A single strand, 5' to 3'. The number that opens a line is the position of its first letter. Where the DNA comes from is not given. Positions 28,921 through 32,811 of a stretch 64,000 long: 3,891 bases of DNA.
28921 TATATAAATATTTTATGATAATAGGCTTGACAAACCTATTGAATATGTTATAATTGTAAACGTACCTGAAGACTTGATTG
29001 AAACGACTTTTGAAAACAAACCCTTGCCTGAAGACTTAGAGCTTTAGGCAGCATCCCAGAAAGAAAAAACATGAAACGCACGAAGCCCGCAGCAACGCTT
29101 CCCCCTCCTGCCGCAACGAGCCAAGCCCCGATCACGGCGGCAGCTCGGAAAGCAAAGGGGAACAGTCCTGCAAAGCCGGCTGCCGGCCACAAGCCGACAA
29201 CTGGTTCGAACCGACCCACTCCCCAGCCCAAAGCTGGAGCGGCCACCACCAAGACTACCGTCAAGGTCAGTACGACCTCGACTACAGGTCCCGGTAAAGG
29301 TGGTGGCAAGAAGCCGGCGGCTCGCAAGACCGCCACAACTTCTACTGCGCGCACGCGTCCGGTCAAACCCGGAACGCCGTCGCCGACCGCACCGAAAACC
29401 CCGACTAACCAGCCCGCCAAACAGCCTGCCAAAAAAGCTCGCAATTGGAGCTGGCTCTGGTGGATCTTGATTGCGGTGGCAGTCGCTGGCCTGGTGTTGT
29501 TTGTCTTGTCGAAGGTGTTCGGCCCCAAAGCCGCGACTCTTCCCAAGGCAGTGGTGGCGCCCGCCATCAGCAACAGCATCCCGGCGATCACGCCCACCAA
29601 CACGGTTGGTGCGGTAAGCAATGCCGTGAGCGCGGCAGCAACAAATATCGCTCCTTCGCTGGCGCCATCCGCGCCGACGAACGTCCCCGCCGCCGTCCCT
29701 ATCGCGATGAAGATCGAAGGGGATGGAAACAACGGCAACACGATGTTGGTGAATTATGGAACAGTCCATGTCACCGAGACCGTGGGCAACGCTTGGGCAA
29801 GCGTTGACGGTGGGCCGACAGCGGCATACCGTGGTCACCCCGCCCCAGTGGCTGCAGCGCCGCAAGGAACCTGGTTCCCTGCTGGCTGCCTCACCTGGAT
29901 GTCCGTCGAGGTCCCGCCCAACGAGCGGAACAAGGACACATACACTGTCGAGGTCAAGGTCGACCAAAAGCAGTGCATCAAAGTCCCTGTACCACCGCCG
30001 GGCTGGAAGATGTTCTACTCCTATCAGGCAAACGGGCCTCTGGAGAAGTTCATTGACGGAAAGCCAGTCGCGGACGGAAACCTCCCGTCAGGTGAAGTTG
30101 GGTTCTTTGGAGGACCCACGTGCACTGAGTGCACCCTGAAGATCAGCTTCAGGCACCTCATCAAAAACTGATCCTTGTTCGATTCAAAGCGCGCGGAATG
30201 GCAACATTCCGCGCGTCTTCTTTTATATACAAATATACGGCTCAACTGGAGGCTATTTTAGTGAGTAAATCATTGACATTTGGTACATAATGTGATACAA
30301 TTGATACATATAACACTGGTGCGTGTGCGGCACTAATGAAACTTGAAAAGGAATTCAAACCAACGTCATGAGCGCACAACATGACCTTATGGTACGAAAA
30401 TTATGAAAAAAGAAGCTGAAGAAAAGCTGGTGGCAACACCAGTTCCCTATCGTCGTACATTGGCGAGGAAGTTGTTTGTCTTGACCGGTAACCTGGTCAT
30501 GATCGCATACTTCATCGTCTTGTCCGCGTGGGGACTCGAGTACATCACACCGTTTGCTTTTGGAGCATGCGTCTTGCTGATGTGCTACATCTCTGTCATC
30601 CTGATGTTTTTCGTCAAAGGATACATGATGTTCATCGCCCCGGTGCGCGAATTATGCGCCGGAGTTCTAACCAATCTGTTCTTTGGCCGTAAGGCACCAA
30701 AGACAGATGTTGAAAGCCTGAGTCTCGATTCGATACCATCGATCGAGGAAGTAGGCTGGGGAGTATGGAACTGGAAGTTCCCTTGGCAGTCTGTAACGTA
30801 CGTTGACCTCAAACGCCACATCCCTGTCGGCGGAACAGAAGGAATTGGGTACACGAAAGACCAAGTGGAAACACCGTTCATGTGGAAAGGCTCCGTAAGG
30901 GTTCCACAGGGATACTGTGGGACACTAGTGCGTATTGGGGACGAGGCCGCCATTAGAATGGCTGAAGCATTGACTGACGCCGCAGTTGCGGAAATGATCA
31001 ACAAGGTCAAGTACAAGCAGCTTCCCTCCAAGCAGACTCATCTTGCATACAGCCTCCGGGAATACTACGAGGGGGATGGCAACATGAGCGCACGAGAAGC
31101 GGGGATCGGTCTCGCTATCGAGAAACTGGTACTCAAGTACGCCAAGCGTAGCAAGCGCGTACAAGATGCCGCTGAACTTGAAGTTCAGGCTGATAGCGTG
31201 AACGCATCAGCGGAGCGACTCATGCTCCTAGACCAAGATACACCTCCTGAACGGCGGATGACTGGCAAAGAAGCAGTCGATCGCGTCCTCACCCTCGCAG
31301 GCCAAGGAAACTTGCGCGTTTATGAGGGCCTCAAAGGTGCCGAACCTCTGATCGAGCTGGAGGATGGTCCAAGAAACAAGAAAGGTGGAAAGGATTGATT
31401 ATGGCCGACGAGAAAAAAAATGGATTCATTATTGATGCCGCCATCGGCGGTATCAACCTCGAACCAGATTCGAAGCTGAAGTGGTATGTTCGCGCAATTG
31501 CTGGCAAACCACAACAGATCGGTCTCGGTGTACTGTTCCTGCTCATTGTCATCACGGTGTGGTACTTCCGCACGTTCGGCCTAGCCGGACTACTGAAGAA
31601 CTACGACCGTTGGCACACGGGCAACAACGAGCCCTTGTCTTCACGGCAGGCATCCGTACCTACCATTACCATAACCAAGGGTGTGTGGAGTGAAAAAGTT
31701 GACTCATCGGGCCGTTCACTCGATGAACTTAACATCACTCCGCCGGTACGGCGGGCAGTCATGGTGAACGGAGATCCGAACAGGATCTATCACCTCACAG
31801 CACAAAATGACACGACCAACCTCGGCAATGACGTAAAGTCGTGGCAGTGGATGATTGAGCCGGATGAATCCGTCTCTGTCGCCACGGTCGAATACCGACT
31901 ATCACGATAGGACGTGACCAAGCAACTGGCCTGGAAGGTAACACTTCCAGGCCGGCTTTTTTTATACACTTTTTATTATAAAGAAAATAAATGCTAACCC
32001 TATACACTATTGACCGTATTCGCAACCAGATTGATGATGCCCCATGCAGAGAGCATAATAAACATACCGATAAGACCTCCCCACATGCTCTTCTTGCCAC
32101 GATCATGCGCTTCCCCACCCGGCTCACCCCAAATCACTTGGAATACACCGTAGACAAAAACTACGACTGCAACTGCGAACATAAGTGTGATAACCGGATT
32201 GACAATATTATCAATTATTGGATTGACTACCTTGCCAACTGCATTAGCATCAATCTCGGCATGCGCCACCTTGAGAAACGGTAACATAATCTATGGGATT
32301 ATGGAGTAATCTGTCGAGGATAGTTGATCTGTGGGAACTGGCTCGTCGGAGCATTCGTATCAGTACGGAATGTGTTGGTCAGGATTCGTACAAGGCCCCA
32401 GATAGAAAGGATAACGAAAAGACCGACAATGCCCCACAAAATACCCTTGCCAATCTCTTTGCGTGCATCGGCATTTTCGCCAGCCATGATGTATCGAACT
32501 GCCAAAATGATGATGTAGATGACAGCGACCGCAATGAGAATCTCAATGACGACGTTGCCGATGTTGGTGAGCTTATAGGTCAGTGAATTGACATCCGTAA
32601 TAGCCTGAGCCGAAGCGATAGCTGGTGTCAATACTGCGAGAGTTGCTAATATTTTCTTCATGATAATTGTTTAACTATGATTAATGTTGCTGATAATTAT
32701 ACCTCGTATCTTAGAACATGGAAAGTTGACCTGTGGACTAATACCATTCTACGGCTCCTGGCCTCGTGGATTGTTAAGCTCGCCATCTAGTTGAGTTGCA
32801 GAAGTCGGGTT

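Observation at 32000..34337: Tandem array of five paralogous two-TM T4SS-pilin-like genes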

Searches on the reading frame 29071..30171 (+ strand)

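Call 8: search_protein_families(library=pfam, proteins=[window:29071-30171:+], max_evalue=0.01)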
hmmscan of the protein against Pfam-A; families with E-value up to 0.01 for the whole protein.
window:29071-30171:+ (366 aa): 0 families

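Call 21: search_protein_families(library=ncbifam, proteins=[window:29071-30171:+], max_evalue=0.01)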
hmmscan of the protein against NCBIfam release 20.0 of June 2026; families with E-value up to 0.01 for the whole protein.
window:29071-30171:+ (366 aa): 1 family
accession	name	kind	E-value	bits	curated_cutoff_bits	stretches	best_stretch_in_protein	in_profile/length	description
NF040486.1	SrfA_fam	subfamily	0.0036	16.8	150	1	91-210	182-302/438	SrfA family protein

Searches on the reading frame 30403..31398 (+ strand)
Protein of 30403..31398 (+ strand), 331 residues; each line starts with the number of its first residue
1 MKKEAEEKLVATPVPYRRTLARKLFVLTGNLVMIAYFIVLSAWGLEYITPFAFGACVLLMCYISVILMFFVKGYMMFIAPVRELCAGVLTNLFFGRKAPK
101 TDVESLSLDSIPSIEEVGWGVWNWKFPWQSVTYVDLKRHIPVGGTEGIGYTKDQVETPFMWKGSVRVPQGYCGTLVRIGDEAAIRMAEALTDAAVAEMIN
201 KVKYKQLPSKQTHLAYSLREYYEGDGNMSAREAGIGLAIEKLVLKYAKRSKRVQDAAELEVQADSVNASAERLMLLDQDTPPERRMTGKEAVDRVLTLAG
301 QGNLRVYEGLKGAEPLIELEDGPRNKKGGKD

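Call 8: search_protein_families(library=pfam, proteins=[window:30403-31398:+], max_evalue=0.01)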
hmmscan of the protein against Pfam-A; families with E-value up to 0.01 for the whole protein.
window:30403-31398:+ (331 aa): 1 family
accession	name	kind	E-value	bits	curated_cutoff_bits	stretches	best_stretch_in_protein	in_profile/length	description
PF19845.4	DUF6320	-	0.00032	21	29.9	1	17-79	68-130/186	Family of unknown function (DUF6320)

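Call 21: search_protein_families(library=ncbifam, proteins=[window:30403-31398:+], max_evalue=0.01)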
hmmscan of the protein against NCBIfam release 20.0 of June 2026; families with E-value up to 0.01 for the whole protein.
window:30403-31398:+ (331 aa): 0 families

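Call 68: find_homologous_proteins(query=window:30403-31398:+, max_evalue=0.001)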
Query window:30403-31398:+ (331 aa): 3 proteins with E <= 0.001 among 3177 candidates.
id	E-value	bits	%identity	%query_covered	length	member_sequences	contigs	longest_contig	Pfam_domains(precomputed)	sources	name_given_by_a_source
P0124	2.1e-219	745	100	100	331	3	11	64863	-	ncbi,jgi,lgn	jgi:hypothetical protein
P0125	3.7e-104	366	57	92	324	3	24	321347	-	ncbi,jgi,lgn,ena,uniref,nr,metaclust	ncbi:MAG: hypothetical protein A3F51_02005 [Candidatus Taylorbacteria bacterium RIFCSPHIGHO2_12_FULL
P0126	1.6e-95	338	52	97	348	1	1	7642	-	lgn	-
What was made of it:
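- Tried and rejected: The word-based search found only 3 proteins for the first: the window's own sequence and two relatives (call 68).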

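Call 74: predict_structure(alignment_id=A4)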
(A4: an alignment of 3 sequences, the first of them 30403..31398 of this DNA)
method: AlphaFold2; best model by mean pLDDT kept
length: 331 residues; sequences in the alignment: 3
mean_pLDDT: 40.4   pTM: 0.25
mean pLDDT of the five models: 40.4, 39.8, 39.6, 38.8, 37.4
residues with pLDDT >= 90: 0; 70-90: 5; 50-70: 77; < 50: 249
segments of 3 or more residues with pLDDT < 50: 1-22, 72-262, 300-331
pLDDT, mean of each block of 10 residues (from residue 1): 32 33 53 62 56 56 54 39 27 25 23 25 28 29 33 38 29 30 43 42 35 39 40 46 42 42 54 66 67 58 33 29 29 28
secondary structure, 60 per line:
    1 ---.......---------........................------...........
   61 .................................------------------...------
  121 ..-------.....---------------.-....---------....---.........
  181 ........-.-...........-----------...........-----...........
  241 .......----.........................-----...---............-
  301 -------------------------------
elements in order: H4-10 H20-43 H50-93 E130-134 H152-155 E165-168 H172-188 H192-202 H214-224 H230-247 H252-276 H288-299
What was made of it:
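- Tried and rejected: Its AF2 model is unusable at pLDDT 40 (call 74).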

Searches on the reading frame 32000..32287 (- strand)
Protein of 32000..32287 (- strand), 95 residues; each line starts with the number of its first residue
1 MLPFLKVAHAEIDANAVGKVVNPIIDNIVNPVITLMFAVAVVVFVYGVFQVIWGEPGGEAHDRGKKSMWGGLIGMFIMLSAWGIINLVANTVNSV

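Call 3: search_protein_families(library=pfam, proteins=[window:32000-32287:-], max_evalue=1)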
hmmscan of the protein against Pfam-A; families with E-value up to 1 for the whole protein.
window:32000-32287:- (95 aa): 3 families
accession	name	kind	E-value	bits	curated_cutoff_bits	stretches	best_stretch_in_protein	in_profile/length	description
PF18895.5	T4SS_pilin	-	2e-06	28.2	26.6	1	21-88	5-71/71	Type IV secretion system pilin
PF17197.9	DUF5134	-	0.022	15.2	29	1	26-78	100-151/152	Domain of unknown function (DUF5134)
PF01741.23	MscL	-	0.035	14.9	27.4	1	12-74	22-76/123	Large-conductance mechanosensitive channel, MscL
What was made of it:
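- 32000..32287 (-): g5: 95-aa VirB2-like pilin paralogue. Its leader is only 10 residues and ends A-x-A, with no true signal peptide. PF18895 28.2 bits (call 3).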

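Call 4: search_protein_families(library=ncbifam, proteins=[window:32000-32287:-], max_evalue=1)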
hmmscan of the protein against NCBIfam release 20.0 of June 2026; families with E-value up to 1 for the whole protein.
window:32000-32287:- (95 aa): 1 family
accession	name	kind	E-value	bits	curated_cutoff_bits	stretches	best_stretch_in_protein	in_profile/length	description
NF045849.1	ICE_MMCAP2_0565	equivalog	0.00031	20.3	40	1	15-91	3-79/80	Mbov_0395 family pilin-like conjugal transfer protein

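Call 75: search_protein_representatives(alignment_id=A1)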
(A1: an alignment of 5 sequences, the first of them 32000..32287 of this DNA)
Query: 5 sequences, 122 profile positions. Proteins with E-value up to 0.001 (for the whole library): 27114; up to 1e-10: 2511; up to 1e-30: 16. The best 150 are listed.
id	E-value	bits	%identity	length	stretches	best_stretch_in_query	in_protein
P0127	1.7e-41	157.2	-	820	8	34-102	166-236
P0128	1.2e-38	147.9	-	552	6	29-96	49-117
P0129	6.5e-38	145.6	-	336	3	40-110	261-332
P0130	2.2e-37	143.9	-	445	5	29-105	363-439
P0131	3.3e-37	143.3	-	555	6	23-99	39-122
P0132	3.3e-37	143.3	-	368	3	12-104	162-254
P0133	1.6e-34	134.6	-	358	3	1-118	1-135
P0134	5.5e-34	132.9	-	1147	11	32-102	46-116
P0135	1.2e-33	131.9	-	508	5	9-106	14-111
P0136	1.9e-33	131.2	-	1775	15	31-109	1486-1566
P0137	2.2e-33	131.0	-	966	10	39-102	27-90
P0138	2.3e-33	131.0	-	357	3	5-119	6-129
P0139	6.2e-33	129.5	-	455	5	26-96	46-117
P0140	7.7e-33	129.2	-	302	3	25-110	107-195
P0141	9.1e-33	129.0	-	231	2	13-113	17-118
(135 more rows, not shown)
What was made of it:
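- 27,114 cluster representatives match the profile (call 75).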

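Call 79: find_encoding_contigs(protein=P0127, flank=10000, max_places=2)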
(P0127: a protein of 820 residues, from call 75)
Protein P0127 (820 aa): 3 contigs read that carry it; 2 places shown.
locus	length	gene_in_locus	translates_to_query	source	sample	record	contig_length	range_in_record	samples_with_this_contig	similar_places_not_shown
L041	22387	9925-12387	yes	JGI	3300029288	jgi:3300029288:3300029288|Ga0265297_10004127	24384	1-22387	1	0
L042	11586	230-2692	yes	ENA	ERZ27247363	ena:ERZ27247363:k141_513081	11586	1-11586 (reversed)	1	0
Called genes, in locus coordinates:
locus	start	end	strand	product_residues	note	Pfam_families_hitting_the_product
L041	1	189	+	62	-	?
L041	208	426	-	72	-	-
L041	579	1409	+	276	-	-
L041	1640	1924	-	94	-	-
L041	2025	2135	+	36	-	-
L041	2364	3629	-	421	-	PF01368:DHH, PF02272:DHHA1 (weak)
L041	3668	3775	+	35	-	-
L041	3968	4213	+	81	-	PF01783:Ribosomal_L32p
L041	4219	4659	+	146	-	PF01029:NusB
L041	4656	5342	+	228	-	PF22935:RM44_endonuclase (faint), PF14622:Ribonucleas_3_3, PF00636:Ribonuclease_3, PF00035:dsrm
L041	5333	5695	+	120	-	PF02033:RBFA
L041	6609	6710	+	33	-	-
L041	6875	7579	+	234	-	PF28597:T2SSF_N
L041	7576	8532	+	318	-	PF18075:FtsX_ECD, PF02687:FtsX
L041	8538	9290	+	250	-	PF11967:RecO_N, PF02565:RecO_C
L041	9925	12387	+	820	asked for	PF04956:TrbC (faint), PF18895:T4SS_pilin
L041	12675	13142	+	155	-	PF18895:T4SS_pilin (weak)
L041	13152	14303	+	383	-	PF18895:T4SS_pilin, PF00801:PKD (weak)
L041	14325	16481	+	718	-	PF00801:PKD, PF18911:PKD_4, PF18911:PKD_4, PF00801:PKD, PF18911:PKD_4, PF18911:PKD_4, PF00801:PKD, PF18911:PKD_4, +13 more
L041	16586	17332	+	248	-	PF02811:PHP (weak)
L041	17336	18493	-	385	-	PF04932:Wzy_C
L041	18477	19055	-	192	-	PF23023:Anti-Pycsar_Apyc1 (weak), PF00753:Lactamase_B, PF13483:Lactamase_B_3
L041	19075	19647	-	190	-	PF02482:Ribosomal_S30AE, PF16321:Ribosom_S30AE_C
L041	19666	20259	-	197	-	PF12917:YfbR-like, PF13023:HD_3, PF01966:HD (weak)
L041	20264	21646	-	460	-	PF08529:NusA_N, PF14520:HHH_5 (faint), PF13184:KH_NusA_1st, PF26594:KH_NusA_2nd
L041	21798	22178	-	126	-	PF01035:DNA_binding_1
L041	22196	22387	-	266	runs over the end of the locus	-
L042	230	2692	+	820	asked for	PF04956:TrbC (faint), PF18895:T4SS_pilin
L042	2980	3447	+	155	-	PF18895:T4SS_pilin (weak)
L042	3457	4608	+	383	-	PF18895:T4SS_pilin, PF00801:PKD (weak)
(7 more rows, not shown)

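Call 80: search_protein_families(library=pfam, proteins=[P0127, P0136, L041:13152-14303:+], max_evalue=0.01)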
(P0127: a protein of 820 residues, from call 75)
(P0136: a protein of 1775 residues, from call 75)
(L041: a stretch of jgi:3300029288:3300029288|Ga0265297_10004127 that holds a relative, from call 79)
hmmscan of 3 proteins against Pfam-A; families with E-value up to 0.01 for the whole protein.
P0127 (820 aa): 2 families
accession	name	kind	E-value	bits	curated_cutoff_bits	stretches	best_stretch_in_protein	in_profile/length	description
PF18895.5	T4SS_pilin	-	2.2e-67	223.5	26.6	8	169-227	9-66/71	Type IV secretion system pilin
PF04956.18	TrbC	-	1.5e-13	51.2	27.9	3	331-408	26-96/98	TrbC/VIRB2 pilin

P0136 (1775 aa): 2 families
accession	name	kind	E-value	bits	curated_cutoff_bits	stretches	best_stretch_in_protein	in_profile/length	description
PF18895.5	T4SS_pilin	-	6.3e-92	302.1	26.6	14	837-892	16-71/71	Type IV secretion system pilin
PF04956.18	TrbC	-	1e-23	83.8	27.9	3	10-106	9-97/98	TrbC/VIRB2 pilin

L041:13152-14303:+ (383 aa): 3 families
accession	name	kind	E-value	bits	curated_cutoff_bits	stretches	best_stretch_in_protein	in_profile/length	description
PF18895.5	T4SS_pilin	-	2.8e-10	40.6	26.6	1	62-130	4-71/71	Type IV secretion system pilin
PF00801.26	PKD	-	3.6e-06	27.3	23.5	1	307-367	13-67/80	PKD domain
PF18911.6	PKD_4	-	0.00028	21.3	27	1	307-381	16-85/85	PKD domain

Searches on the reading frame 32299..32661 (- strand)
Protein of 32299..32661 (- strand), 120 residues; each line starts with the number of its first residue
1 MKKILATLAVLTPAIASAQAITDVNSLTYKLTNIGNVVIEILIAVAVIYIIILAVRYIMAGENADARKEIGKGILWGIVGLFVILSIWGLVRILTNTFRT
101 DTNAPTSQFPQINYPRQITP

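Call 3: search_protein_families(library=pfam, proteins=[window:32299-32661:-], max_evalue=1)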
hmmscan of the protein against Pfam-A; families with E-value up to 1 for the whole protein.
window:32299-32661:- (120 aa): 5 families
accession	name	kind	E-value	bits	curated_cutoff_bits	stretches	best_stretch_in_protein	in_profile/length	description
PF18895.5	T4SS_pilin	-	1.1e-09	38.6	26.6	1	28-94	6-71/71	Type IV secretion system pilin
PF04956.18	TrbC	-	0.0034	18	27.9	1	4-82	16-89/98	TrbC/VIRB2 pilin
PF12725.13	DUF3810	-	0.071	12.9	28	1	38-90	24-81/311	Protein of unknown function (DUF3810)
PF12442.13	DUF3681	-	0.28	12.1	24.3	1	35-89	40-94/96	Protein of unknown function (DUF3681)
PF13572.11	DUF4134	-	0.95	10.2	26.5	0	5-70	3-72/93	Domain of unknown function (DUF4134)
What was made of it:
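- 32299..32661 (-): g4: 120-aa VirB2-like pilin paralogue. It is the most conserved across the more distant relatives (68-91% identity) and has a near-fixed length (117-120 aa). PF18895 38.6 bits (call 3).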

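Call 4: search_protein_families(library=ncbifam, proteins=[window:32299-32661:-], max_evalue=1)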
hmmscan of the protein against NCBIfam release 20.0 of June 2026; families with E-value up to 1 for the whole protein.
window:32299-32661:- (120 aa): 6 families
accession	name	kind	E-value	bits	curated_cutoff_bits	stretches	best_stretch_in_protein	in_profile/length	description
NF045849.1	ICE_MMCAP2_0565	equivalog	6.3e-07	29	40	1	25-97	7-79/80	Mbov_0395 family pilin-like conjugal transfer protein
NF041554.1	SA1362_fam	subfamily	0.0017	18.4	42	1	31-63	21-53/70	SA1362 family protein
NF009255.0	PRK12612.1-3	equivalog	0.0032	18.1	112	1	39-89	9-60/92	putative monovalent cation/H+ antiporter subunit F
NF037976.1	gtrA_1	subfamily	0.0065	16.6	50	1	15-102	17-100/126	GtrA family protein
NF053846.1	glyco_with_XrtP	equivalog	0.067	11.8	520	1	5-92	334-424/440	XrtP-associated glycosyltransferase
NF046000.1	MAG1210_fam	subfamily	0.35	9.4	275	1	23-95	51-122/550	MAG1210 family protein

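Call 35: find_related_loci(query=A2, collection=genome_contigs, flank=10000)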
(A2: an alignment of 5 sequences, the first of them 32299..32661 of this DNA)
Query A2 (120 aa) in genome_contigs; peptide patterns used: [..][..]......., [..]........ (x = any residue, [..] = any of these).
72 stretches matched a pattern; 20 encode a relative of the query (tblastn E <= 1e-3); 20 distinct loci.
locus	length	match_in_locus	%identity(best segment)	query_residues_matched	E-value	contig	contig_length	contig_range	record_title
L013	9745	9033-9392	91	1-120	2e-64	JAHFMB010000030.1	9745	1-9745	MAG: Candidatus Taylorbacteria bacterium isolate nzgw447 NODE_11667_length_9746_cov_3.061403, whole genome shotgun seque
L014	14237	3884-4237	78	1-118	3e-57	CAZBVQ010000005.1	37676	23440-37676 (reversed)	MAG TPA_asm: uncultured Candidatus Saccharibacteria bacterium isolate SRP133034_co1_10 genome assembly, contig: NODE_980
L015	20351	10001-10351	80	1-118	5e-57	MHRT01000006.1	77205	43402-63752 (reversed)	MAG: Candidatus Taylorbacteria bacterium RIFCSPHIGHO2_12_FULL_45_16 rifcsphigho2_12_scaffold_237, whole genome shotgun s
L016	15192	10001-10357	78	1-118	2e-55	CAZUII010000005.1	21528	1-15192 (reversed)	MAG TPA_asm: uncultured Candidatus Saccharibacteria bacterium isolate SRP342105_co1_365 genome assembly, contig: NODE_32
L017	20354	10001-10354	75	1-118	2e-54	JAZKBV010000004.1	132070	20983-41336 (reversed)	MAG: Patescibacteria group bacterium isolate ADI_H3L2_122-bin008 ADIH3L2_B008_0_000000000004, whole genome shotgun seque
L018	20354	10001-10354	72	1-118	2e-54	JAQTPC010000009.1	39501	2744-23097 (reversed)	MAG: Candidatus Paceibacterota bacterium isolate STB_107 NODE_2121_length_39501_cov_4.026388_Sandtown_B, whole genome sh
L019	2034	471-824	71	1-118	4e-54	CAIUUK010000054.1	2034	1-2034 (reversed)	uncultured bacterium isolate VK3_bin-1048 genome assembly, contig: bin-1048:54/69, whole genome shotgun sequence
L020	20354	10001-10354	68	1-118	3e-51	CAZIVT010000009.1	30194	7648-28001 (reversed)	MAG TPA_asm: uncultured Candidatus Saccharibacteria bacterium isolate SRP300315_co1_71 genome assembly, contig: NODE_803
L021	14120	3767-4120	70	1-118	3e-51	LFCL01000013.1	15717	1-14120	MAG: Parcubacteria bacterium C7867-002 C7867_00417, whole genome shotgun sequence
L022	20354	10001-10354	69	1-118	2e-51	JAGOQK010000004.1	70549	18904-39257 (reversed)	MAG: Candidatus Paceibacterota bacterium isolate Gw_Eff_bin_108 Gw_Eff_506_length_70549_cov_5.946522, whole genome shotg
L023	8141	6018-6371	69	1-118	6e-51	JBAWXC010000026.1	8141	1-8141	MAG: Candidatus Taylorbacteria bacterium isolate ELA053 MAG053_26, whole genome shotgun sequence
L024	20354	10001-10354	69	1-118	5e-51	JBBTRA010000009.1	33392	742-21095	MAG: Patescibacteria group bacterium isolate H41-bin055_1 H41_bin055_1_000000000009, whole genome shotgun sequence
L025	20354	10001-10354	72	1-118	3e-54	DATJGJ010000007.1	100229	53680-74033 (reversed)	MAG TPA_asm: Candidatus Paceibacterota bacterium isolate SMAG_U15483 k141_10325922, whole genome shotgun sequence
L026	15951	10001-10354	68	1-118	9e-49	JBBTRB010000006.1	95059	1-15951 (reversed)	MAG: Patescibacteria group bacterium isolate H41-bin050_1 H41_bin050_1_000000000006, whole genome shotgun sequence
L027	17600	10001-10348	71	1-118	3e-48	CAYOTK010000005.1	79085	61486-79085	MAG TPA_asm: uncultured Candidatus Saccharibacteria bacterium isolate SRP278252_co2_142 genome assembly, contig: NODE_45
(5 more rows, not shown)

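Call 80: search_protein_families(library=pfam, proteins=[L023:3348-4619:+, L023:4588-5421:+, L014:3078-3806:+], max_evalue=0.01)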
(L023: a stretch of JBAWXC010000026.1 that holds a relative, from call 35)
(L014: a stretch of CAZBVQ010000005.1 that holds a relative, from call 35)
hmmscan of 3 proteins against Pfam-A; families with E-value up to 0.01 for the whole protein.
L023:3348-4619:+ (423 aa): 1 family
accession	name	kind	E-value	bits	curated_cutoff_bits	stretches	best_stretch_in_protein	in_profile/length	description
PF18895.5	T4SS_pilin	-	0.00033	21.1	26.6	1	347-404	10-68/71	Type IV secretion system pilin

L023:4588-5421:+ (277 aa): 3 families
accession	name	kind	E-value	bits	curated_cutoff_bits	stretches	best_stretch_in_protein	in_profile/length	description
PF18895.5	T4SS_pilin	-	2.2e-09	37.7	26.6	1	183-251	3-70/71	Type IV secretion system pilin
PF04956.18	TrbC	-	2.8e-07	31.1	27.9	1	167-249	27-95/98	TrbC/VIRB2 pilin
PF04290.18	DctQ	-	0.0084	16.4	28.3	0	165-243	37-117/132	Tripartite ATP-independent periplasmic transporters, DctQ component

L014:3078-3806:+ (242 aa): 2 families
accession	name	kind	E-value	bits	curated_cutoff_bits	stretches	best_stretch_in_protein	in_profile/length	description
PF18895.5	T4SS_pilin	-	5.1e-07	30.1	26.6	1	45-100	14-71/71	Type IV secretion system pilin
PF10251.14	PEN-2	-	0.0014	19.4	25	1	48-96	18-70/93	Presenilin enhancer-2 subunit of gamma secretase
